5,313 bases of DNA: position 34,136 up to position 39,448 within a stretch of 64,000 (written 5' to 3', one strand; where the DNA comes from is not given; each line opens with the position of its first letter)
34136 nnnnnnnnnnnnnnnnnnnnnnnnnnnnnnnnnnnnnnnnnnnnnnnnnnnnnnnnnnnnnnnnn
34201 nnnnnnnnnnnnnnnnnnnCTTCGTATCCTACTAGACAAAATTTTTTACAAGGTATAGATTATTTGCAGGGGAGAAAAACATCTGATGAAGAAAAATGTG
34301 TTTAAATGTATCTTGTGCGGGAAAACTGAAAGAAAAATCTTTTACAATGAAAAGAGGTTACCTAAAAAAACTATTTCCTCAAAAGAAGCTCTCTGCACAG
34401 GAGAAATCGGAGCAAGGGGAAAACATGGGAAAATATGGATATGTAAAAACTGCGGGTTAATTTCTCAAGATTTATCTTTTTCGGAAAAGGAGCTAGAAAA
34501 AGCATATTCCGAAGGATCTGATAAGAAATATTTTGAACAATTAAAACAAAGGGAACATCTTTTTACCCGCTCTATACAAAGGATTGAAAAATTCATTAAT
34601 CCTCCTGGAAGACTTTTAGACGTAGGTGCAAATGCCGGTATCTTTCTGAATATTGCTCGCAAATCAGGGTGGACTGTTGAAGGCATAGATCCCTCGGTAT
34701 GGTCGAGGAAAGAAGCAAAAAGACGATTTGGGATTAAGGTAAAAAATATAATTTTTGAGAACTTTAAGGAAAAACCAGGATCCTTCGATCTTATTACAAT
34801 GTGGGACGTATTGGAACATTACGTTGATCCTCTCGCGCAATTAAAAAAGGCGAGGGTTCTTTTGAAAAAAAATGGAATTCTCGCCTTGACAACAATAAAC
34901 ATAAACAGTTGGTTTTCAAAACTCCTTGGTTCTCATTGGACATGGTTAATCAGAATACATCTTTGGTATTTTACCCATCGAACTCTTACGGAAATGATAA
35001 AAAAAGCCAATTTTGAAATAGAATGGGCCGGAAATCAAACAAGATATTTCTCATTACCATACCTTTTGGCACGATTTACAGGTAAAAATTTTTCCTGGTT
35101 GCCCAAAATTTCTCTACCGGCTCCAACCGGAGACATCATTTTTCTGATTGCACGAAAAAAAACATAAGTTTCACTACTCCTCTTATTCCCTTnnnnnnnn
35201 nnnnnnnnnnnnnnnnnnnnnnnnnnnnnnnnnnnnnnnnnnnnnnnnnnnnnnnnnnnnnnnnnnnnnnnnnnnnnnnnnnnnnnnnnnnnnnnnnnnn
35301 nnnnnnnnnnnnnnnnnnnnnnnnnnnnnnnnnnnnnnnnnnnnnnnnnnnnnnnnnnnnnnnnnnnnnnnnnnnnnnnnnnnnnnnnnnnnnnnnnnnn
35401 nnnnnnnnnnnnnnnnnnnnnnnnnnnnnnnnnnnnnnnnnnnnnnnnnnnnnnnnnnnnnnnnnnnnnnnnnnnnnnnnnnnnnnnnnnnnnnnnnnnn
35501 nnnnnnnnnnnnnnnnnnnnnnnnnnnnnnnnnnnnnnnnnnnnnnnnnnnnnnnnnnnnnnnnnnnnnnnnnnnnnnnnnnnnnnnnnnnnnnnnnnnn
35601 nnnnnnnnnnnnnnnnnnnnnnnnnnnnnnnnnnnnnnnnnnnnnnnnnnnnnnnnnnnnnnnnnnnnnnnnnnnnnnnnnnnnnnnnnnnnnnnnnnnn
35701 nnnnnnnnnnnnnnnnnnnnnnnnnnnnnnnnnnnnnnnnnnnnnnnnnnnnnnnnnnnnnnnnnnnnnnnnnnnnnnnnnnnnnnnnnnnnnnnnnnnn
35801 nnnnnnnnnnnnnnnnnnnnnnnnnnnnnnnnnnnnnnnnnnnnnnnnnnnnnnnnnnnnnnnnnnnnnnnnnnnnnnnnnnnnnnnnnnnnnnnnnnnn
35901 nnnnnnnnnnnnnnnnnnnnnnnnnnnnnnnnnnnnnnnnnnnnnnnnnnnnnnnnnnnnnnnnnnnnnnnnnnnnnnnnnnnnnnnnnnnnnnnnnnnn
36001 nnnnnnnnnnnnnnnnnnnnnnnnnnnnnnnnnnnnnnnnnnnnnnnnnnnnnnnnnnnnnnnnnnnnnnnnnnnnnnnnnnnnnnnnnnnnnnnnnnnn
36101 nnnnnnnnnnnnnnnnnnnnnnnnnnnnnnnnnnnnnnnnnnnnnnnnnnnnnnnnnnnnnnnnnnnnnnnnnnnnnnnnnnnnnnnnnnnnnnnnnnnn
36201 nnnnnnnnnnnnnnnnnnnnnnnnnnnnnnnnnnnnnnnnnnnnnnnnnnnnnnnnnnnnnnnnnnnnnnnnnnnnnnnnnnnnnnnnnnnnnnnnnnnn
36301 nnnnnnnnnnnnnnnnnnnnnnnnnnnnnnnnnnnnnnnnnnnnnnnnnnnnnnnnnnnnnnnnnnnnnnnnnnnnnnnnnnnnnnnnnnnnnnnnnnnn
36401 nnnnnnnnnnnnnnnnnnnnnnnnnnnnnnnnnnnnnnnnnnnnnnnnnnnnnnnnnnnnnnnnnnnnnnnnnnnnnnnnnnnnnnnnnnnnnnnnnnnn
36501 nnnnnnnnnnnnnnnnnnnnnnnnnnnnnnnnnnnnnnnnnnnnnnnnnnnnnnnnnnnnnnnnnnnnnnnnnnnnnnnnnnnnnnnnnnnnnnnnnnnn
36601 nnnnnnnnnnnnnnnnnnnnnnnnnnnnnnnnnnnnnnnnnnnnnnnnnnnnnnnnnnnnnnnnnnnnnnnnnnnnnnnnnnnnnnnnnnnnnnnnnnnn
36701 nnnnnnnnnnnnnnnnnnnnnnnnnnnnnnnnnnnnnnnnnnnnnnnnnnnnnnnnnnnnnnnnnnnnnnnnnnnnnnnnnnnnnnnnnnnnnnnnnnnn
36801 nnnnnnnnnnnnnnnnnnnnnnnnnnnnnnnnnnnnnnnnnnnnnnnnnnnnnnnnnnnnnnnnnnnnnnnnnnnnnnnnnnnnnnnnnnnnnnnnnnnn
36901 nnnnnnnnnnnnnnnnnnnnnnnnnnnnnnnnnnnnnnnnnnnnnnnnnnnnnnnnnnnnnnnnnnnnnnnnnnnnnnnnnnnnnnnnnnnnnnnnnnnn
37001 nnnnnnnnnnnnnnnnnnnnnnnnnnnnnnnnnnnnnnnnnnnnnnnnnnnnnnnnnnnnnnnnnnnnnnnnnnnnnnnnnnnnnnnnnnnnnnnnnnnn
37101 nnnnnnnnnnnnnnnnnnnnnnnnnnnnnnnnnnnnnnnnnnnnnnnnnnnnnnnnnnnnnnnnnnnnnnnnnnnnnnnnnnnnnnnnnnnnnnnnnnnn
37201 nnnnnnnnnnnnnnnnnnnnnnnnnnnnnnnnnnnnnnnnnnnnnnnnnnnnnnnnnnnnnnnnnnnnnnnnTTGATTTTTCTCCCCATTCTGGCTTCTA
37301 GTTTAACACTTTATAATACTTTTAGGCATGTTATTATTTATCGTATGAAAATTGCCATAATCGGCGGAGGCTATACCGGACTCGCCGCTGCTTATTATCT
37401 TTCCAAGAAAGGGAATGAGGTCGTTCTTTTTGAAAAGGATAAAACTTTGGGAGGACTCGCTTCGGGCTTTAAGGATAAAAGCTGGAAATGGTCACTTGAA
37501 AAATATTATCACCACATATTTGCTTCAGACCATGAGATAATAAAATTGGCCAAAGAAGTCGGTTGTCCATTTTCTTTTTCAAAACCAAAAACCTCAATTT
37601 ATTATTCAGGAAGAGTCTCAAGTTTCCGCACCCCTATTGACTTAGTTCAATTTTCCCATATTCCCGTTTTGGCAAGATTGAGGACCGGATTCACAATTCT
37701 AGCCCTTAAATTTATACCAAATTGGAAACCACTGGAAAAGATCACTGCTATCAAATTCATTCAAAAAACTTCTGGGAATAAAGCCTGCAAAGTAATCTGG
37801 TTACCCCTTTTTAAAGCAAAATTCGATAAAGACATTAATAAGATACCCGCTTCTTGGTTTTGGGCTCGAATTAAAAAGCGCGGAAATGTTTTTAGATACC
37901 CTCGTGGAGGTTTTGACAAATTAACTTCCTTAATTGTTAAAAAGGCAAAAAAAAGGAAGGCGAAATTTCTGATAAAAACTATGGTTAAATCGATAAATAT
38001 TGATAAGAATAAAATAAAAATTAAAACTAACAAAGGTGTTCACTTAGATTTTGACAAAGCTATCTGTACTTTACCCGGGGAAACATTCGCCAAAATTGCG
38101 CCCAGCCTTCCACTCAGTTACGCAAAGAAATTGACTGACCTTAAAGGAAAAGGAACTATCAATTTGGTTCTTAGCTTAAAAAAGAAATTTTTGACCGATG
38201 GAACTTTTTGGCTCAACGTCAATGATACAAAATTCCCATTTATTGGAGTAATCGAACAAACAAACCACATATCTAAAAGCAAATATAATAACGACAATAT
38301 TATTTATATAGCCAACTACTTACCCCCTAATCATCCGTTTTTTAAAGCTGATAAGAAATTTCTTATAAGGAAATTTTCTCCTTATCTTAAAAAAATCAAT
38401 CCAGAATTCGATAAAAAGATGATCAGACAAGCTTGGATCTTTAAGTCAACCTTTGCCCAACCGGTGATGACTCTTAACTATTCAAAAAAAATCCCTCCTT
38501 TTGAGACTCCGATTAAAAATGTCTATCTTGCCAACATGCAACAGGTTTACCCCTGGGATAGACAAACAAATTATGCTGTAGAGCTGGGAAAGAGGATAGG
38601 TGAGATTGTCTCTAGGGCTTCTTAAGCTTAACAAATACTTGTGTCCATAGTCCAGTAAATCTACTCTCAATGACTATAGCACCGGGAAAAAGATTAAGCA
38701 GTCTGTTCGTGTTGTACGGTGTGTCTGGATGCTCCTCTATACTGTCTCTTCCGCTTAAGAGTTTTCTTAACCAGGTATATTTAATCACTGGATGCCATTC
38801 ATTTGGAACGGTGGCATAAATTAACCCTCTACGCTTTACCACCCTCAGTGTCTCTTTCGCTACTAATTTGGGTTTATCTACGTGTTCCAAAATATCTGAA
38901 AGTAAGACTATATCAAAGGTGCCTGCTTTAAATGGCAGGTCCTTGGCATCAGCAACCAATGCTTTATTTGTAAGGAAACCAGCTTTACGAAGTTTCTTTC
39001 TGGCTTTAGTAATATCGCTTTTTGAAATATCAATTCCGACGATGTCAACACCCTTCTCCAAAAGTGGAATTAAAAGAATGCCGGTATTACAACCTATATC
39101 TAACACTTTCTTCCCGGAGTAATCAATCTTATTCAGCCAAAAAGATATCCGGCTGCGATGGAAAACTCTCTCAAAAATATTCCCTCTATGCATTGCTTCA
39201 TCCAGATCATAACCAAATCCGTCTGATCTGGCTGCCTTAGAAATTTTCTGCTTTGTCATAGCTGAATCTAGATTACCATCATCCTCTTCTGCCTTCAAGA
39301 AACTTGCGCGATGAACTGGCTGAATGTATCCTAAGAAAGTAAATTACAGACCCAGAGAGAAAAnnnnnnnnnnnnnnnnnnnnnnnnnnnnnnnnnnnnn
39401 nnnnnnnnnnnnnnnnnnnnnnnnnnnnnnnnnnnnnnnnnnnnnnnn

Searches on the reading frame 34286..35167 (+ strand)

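Call 8: search_protein_families(library=pfam, proteins=[window:34286-35167:+], max_evalue=0.001)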
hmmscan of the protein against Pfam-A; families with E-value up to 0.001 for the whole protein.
window:34286-35167:+ (293 aa): 5 families
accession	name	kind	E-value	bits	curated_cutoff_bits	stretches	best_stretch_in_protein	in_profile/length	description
PF13489.12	Methyltransf_23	-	2.1e-31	109.3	27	1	87-245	3-161/164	Methyltransferase domain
PF08242.18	Methyltransf_12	-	1.6e-10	42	30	1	111-199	1-98/98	Methyltransferase domain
PF08241.18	Methyltransf_11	-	1.1e-09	39.3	21.2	1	111-200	1-94/95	Methyltransferase domain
PF13649.12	Methyltransf_25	-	1.6e-07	32.4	27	1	111-197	2-97/97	Methyltransferase domain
PF13847.12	Methyltransf_31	-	5.8e-07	29.7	27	1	109-216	6-124/145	Methyltransferase domain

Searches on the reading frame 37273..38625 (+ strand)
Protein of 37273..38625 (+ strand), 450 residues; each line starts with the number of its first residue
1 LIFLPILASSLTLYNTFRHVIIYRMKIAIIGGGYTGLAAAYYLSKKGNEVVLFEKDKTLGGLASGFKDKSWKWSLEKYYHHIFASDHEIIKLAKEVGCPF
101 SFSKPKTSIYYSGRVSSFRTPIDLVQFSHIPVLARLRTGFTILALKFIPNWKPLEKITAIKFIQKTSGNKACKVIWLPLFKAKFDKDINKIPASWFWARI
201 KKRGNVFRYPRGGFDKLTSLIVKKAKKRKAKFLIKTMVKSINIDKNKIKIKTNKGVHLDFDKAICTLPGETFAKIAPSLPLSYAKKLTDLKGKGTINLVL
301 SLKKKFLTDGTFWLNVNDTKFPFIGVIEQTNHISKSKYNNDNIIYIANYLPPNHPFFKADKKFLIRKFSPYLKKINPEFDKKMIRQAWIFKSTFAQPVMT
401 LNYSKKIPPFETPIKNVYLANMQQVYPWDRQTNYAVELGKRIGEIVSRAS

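Call 8: search_protein_families(library=pfam, proteins=[window:37273-38625:+], max_evalue=0.001)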
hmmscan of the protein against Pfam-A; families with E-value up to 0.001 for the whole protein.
window:37273-38625:+ (450 aa): 10 families
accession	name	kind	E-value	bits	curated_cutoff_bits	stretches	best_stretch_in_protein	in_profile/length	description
PF01593.30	Amino_oxidase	-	4e-26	92.7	19.8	1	35-421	2-417/443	Flavin containing amine oxidoreductase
PF01266.30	DAO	-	5e-12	46.5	27.9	1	26-255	1-190/353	FAD dependent oxidoreductase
PF13450.12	NAD_binding_8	-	5.9e-12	46.1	21.9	1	29-91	1-63/68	NAD(P)-binding Rossmann-like domain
PF03486.20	HI0933_like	-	1.8e-07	31.3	50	1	26-60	2-36/244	HI0933-like protein Rossmann domain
PF07992.20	Pyr_redox_2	-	2.1e-07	31.1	26.1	1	26-58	2-34/291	Pyridine nucleotide-disulphide oxidoreductase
PF00070.33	Pyr_redox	-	7.6e-07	30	22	1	26-59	1-34/82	Pyridine nucleotide-disulphide oxidoreductase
PF12831.13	FAD_oxidored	-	2.4e-06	27.6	27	1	27-65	2-40/416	FAD dependent oxidoreductase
PF01946.23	Thi4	-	2e-05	24.4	26.2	1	23-62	16-56/235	Thi4 family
PF00890.30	FAD_binding_2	-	0.00015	21.6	20.4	1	27-61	2-36/414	FAD binding domain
PF03721.20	UDPG_MGDP_dh_N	-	0.00059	19.9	27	0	25-57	1-33/187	UDP-glucose/GDP-mannose dehydrogenase family, NAD binding domain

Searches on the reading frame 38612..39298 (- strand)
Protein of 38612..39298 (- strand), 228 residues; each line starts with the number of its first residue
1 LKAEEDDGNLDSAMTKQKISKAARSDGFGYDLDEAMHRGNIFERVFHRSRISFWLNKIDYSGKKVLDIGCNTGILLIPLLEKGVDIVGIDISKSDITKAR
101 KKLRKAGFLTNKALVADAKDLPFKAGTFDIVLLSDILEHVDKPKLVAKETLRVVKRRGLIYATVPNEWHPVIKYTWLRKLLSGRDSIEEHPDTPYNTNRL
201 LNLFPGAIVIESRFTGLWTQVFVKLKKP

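Call 8: search_protein_families(library=pfam, proteins=[window:38612-39298:-], max_evalue=0.001)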
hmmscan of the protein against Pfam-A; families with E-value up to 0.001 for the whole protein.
window:38612-39298:- (228 aa): 10 families
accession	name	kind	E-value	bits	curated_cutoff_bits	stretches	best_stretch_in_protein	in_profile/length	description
PF08241.18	Methyltransf_11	-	1.2e-21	77.5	21.2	1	66-161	1-94/95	Methyltransferase domain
PF13649.12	Methyltransf_25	-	2.1e-19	70.5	27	1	65-158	1-97/97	Methyltransferase domain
PF13847.12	Methyltransf_31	-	1.9e-18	67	27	1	61-166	3-113/145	Methyltransferase domain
PF08242.18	Methyltransf_12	-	1.3e-17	64.8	30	1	66-159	1-97/98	Methyltransferase domain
PF13489.12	Methyltransf_23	-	1.5e-17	64.2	27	1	59-169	20-123/164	Methyltransferase domain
PF01209.24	Ubie_methyltran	-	8.8e-12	45.3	20.1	1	59-161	45-150/233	ubiE/COQ5 methyltransferase family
PF07021.18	MetW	-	2.8e-11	43.8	21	1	61-178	13-123/193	Methionine biosynthesis protein MetW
PF02353.26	CMAS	-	2.5e-07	30.7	27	1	61-145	62-145/273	Mycolic acid cyclopropane synthetase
PF06325.19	PrmA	-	4e-06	27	22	1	54-140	154-238/296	Ribosomal protein L11 methyltransferase (PrmA)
PF05175.20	MTS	-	0.00096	19.3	23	0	58-132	27-103/170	Methyltransferase small domain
